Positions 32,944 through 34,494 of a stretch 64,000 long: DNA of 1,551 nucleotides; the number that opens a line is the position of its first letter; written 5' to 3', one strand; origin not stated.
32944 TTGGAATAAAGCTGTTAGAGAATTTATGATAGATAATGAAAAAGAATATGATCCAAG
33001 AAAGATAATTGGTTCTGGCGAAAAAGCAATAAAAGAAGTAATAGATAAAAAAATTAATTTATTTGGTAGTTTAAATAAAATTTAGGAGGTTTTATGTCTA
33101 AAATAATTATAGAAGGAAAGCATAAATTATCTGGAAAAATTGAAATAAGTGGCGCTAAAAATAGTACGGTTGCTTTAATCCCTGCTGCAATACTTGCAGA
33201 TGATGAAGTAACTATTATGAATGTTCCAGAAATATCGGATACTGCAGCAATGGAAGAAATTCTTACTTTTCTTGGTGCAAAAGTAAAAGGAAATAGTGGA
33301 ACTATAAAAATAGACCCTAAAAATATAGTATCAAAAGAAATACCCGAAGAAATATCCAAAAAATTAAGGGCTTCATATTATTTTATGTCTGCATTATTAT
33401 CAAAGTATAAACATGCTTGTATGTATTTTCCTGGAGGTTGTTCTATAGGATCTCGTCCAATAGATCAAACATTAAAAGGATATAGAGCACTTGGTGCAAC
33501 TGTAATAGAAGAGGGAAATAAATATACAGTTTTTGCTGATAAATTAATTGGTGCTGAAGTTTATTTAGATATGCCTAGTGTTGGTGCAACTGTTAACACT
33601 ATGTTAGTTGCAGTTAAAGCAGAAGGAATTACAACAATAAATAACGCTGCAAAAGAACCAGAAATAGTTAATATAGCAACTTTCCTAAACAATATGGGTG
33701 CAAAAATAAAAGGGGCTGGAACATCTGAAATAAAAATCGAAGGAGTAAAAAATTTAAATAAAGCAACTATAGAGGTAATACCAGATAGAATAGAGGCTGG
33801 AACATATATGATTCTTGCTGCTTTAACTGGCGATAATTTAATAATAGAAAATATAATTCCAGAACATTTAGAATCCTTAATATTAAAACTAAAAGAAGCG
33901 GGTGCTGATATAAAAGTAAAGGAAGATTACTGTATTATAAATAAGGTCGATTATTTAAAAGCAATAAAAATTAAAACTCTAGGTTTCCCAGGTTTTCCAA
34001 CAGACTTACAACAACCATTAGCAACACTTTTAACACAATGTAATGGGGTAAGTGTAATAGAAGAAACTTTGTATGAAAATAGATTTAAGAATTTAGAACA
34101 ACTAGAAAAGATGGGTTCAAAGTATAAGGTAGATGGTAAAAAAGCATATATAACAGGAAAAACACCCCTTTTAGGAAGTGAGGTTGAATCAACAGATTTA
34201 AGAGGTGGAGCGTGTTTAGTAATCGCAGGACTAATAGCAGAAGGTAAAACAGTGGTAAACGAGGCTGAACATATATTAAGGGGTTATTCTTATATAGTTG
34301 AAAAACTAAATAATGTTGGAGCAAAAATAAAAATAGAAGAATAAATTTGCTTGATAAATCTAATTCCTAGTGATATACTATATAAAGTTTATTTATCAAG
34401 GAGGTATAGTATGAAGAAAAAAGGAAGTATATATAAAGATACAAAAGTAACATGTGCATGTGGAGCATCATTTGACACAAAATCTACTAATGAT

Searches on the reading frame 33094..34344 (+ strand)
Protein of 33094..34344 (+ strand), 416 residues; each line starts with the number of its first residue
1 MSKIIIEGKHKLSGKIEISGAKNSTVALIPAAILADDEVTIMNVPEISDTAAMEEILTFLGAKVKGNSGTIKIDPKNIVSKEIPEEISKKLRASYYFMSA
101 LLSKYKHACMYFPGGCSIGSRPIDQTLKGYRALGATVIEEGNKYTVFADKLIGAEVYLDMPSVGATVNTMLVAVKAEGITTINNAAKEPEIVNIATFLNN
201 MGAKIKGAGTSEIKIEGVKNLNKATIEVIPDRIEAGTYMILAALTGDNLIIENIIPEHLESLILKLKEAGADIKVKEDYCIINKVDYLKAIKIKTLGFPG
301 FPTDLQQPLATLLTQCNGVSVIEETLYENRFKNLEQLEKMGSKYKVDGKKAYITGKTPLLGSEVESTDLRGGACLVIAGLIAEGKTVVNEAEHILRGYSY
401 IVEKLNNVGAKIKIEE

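Call 79: search_protein_families(library=pfam, proteins=[window:33094-34344:+], max_evalue=0.00001)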
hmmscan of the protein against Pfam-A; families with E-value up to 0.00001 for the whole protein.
window:33094-34344:+ (416 aa): 1 family
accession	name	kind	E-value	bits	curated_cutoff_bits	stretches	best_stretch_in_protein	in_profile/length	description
PF00275.25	EPSP_synthase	-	9e-88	295.2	22.8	1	7-405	2-417/417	EPSP synthase (3-phosphoshikimate 1-carboxyvinyltransferase)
